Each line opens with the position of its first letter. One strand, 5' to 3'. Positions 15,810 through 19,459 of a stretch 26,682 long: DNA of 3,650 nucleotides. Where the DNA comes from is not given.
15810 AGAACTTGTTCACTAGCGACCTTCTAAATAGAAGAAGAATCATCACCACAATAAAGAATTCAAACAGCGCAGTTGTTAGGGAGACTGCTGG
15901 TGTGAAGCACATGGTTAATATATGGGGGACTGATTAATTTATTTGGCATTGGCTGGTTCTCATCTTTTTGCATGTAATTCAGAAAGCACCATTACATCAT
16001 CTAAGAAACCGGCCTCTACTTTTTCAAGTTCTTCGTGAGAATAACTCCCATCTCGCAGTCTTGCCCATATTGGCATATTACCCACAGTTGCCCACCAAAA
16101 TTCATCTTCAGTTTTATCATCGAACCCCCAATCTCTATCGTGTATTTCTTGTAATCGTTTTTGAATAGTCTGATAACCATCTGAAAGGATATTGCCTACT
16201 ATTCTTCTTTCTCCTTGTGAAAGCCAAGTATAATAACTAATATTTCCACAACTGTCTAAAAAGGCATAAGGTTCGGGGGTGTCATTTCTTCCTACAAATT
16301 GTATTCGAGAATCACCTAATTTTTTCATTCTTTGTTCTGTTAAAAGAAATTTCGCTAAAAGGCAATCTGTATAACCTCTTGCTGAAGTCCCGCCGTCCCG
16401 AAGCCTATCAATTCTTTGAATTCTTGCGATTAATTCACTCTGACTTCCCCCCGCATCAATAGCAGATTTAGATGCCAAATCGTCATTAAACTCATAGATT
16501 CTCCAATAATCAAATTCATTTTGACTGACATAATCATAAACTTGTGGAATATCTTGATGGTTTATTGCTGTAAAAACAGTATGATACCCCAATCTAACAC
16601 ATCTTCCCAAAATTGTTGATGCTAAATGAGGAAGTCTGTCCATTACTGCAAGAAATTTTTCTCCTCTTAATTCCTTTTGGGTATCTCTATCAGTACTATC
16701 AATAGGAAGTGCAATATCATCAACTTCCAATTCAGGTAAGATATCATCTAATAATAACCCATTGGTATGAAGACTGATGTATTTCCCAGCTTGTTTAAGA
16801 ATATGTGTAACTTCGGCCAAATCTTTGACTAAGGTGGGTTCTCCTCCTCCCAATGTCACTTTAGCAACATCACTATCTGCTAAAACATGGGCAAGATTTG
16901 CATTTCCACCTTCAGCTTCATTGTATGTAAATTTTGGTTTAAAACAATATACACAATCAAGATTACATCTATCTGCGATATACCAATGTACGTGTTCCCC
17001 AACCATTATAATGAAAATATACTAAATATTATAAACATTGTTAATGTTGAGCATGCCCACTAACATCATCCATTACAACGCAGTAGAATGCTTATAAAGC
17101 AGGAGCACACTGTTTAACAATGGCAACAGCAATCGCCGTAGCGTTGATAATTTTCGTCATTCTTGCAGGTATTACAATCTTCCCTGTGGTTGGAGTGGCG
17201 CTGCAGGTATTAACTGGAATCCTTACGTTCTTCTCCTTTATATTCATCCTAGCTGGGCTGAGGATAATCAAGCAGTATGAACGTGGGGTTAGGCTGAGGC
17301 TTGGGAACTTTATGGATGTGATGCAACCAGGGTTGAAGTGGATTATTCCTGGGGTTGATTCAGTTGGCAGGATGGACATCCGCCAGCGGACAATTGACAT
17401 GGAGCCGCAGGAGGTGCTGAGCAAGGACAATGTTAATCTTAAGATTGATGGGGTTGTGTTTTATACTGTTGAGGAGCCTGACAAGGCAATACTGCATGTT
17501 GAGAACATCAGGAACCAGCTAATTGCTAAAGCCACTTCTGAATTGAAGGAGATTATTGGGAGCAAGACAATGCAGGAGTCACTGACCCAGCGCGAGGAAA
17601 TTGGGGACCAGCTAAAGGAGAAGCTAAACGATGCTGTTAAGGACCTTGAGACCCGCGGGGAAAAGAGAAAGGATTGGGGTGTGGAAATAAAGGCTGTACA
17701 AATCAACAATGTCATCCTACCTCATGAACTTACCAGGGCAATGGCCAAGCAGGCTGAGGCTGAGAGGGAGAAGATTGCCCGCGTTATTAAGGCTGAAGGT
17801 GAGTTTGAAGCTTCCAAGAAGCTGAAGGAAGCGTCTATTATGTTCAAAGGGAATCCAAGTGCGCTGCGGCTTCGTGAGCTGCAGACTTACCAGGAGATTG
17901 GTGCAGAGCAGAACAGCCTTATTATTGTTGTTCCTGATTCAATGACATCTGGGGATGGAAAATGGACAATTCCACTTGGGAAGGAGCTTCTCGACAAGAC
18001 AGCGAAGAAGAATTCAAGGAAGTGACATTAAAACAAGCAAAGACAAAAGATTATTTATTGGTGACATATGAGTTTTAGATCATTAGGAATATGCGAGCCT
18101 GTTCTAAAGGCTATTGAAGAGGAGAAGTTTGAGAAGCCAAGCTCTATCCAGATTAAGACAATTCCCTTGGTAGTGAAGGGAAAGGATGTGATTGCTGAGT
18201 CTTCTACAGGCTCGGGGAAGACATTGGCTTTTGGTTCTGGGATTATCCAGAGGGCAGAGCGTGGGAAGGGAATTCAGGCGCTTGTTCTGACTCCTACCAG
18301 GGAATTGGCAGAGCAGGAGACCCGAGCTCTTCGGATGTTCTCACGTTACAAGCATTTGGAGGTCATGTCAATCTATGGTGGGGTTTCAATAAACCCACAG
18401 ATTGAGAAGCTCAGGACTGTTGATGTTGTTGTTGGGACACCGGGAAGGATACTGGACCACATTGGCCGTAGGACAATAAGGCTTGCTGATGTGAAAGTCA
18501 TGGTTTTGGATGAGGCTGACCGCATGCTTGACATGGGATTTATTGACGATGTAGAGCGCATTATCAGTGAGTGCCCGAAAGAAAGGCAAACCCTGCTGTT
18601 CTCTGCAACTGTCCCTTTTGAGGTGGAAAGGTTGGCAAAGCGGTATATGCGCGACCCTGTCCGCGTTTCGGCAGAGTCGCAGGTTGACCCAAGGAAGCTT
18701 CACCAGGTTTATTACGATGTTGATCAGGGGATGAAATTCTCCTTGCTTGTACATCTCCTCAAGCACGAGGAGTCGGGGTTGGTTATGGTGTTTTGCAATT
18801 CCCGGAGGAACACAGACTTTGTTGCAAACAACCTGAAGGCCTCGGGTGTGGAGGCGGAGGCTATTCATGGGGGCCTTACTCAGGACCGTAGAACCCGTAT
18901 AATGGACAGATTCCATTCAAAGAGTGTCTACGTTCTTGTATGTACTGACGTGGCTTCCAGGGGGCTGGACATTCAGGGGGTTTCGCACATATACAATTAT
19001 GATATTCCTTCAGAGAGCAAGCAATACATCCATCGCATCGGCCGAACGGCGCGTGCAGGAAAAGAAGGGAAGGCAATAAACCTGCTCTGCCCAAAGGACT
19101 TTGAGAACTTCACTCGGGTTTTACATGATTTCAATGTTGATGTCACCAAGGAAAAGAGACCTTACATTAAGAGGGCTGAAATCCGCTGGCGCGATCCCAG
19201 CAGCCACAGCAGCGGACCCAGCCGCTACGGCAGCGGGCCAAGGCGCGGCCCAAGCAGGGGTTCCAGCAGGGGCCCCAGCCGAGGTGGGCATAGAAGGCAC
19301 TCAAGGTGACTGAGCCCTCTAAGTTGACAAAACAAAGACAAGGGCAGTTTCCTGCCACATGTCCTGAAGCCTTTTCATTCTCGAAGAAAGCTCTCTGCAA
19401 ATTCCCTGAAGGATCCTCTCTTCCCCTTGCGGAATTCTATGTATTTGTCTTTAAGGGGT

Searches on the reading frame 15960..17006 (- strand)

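Call 99: search_protein_families(library=pfam, proteins=[window:15960-17006:-], max_evalue=0.001)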
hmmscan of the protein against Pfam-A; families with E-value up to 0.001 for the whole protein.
window:15960-17006:- (348 aa): 1 family
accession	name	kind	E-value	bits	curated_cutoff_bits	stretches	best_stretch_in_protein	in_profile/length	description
PF04055.27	Radical_SAM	-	2.7e-15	57.4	29.5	1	10-131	3-139/166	Radical SAM superfamily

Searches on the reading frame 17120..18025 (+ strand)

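Call 99: search_protein_families(library=pfam, proteins=[window:17120-18025:+], max_evalue=0.001)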
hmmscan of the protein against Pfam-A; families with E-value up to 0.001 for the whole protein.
window:17120-18025:+ (301 aa): 2 families
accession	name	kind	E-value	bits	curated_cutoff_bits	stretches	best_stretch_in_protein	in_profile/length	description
PF01145.31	Band_7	-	1.2e-39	136.7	23.6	1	49-228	2-175/176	SPFH domain / Band 7 family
PF13421.11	Band_7_1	-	0.00028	21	24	1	126-213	129-208/211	SPFH domain-Band 7 family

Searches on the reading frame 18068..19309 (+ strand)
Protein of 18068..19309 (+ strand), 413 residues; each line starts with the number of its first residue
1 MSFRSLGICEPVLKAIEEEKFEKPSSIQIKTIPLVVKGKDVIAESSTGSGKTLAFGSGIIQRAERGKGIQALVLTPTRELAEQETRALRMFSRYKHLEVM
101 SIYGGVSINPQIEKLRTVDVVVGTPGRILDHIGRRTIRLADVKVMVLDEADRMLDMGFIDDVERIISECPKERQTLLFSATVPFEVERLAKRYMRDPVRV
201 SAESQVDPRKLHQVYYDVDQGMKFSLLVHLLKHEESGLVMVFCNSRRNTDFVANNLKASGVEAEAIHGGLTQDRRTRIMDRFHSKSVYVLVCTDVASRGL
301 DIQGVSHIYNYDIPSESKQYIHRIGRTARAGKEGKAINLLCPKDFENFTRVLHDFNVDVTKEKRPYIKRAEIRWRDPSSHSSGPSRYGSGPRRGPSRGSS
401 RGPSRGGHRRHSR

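Call 99: search_protein_families(library=pfam, proteins=[window:18068-19309:+], max_evalue=0.001)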
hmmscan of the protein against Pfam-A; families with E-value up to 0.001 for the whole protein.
window:18068-19309:+ (413 aa): 3 families
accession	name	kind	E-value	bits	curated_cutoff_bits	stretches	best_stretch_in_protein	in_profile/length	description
PF00270.35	DEAD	-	2.4e-48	164.5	26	1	26-188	2-166/167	DEAD/DEAH box helicase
PF00271.37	Helicase_C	-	1.4e-33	115.9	23.5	1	223-331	2-110/110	Helicase conserved C-terminal domain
PF04851.21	ResIII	-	4.7e-09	36.8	22.5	1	37-182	22-162/164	Type III restriction enzyme, res subunit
